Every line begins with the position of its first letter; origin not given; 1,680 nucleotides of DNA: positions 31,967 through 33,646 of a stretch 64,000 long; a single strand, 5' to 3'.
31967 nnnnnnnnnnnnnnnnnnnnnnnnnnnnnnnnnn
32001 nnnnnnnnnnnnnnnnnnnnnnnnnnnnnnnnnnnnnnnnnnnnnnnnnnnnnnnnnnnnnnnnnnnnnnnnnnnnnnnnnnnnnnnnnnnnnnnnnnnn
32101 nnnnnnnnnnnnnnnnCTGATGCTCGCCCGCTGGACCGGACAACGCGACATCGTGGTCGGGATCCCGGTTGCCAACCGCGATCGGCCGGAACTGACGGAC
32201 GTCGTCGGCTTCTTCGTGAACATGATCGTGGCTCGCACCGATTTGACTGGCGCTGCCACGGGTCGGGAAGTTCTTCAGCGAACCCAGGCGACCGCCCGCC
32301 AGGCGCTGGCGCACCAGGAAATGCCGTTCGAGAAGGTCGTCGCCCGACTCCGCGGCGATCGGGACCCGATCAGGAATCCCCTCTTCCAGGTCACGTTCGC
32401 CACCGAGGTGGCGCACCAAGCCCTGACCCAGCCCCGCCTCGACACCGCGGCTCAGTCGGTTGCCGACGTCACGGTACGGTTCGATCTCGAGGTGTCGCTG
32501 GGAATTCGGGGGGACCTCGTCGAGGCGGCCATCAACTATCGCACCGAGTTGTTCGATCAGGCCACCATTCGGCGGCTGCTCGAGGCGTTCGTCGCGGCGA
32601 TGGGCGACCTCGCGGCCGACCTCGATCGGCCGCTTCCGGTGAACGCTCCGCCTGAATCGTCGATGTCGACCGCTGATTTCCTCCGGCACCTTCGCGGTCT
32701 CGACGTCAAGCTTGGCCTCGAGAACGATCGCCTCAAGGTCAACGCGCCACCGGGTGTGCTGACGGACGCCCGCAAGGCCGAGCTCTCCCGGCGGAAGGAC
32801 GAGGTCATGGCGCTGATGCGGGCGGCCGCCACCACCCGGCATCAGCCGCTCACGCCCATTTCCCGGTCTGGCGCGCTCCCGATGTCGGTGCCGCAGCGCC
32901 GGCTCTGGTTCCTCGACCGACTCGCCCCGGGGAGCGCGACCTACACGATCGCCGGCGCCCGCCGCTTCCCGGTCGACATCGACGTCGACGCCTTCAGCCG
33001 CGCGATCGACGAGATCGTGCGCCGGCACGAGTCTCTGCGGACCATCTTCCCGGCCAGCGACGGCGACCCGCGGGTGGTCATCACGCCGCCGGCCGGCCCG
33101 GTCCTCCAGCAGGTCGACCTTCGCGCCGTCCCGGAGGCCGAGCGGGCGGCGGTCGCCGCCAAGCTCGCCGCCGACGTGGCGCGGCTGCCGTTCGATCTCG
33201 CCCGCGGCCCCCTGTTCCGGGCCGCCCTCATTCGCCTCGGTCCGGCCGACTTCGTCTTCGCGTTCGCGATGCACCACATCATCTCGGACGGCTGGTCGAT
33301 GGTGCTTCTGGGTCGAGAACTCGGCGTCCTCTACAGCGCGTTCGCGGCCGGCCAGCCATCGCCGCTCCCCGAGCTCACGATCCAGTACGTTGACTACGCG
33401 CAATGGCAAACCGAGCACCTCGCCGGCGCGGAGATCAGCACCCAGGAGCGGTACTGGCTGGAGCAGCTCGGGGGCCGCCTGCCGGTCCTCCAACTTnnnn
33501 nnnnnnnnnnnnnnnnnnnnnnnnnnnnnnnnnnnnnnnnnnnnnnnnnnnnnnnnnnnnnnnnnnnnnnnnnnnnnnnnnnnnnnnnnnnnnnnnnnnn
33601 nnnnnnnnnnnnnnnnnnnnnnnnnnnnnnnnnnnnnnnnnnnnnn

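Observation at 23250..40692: Two A-PCP-KS-AT-KR-ACP junctions predict two statine-type gamma-amino-beta-hydroxy acid units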

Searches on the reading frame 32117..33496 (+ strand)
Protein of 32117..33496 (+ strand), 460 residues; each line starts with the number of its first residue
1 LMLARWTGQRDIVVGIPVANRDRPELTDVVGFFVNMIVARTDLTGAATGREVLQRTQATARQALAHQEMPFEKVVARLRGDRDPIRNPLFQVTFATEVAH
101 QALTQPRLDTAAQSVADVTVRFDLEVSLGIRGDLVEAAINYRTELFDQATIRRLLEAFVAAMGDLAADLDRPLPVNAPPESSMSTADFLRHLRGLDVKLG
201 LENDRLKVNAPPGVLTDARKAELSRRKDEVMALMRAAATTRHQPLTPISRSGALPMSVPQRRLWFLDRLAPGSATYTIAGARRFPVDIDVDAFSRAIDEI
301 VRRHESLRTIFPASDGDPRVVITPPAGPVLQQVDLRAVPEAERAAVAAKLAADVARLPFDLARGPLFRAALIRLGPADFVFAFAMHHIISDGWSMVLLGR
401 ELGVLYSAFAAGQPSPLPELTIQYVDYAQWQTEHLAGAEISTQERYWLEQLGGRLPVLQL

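Call 51: search_protein_representatives(protein=window:32117-33496:+)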
Query: 460 residues. Proteins with E-value up to 0.001 (for the whole library): 111877; up to 1e-10: 84429; up to 1e-30: 48949. The best 150 are listed.
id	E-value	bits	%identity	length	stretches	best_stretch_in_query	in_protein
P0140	0.0e+00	1700.5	40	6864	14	228-460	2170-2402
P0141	0.0e+00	1621.1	41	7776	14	252-458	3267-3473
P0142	0.0e+00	1552.4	40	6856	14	239-460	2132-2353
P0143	0.0e+00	1511.8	42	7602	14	239-453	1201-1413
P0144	0.0e+00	1497.9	40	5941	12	241-452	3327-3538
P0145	0.0e+00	1457.8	40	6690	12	237-460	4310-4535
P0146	0.0e+00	1430.8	40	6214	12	217-459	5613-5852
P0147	0.0e+00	1421.1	39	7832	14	252-460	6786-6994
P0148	0.0e+00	1392.7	37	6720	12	205-460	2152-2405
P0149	0.0e+00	1390.7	43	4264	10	236-459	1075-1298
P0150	0.0e+00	1384.7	39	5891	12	184-456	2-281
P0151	0.0e+00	1376.9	39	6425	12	236-460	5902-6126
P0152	0.0e+00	1367.6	44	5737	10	225-457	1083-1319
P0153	0.0e+00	1364.4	43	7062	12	241-454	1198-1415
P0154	0.0e+00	1358.6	42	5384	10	226-460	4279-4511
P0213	0.0e+00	1159.9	42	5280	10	2-457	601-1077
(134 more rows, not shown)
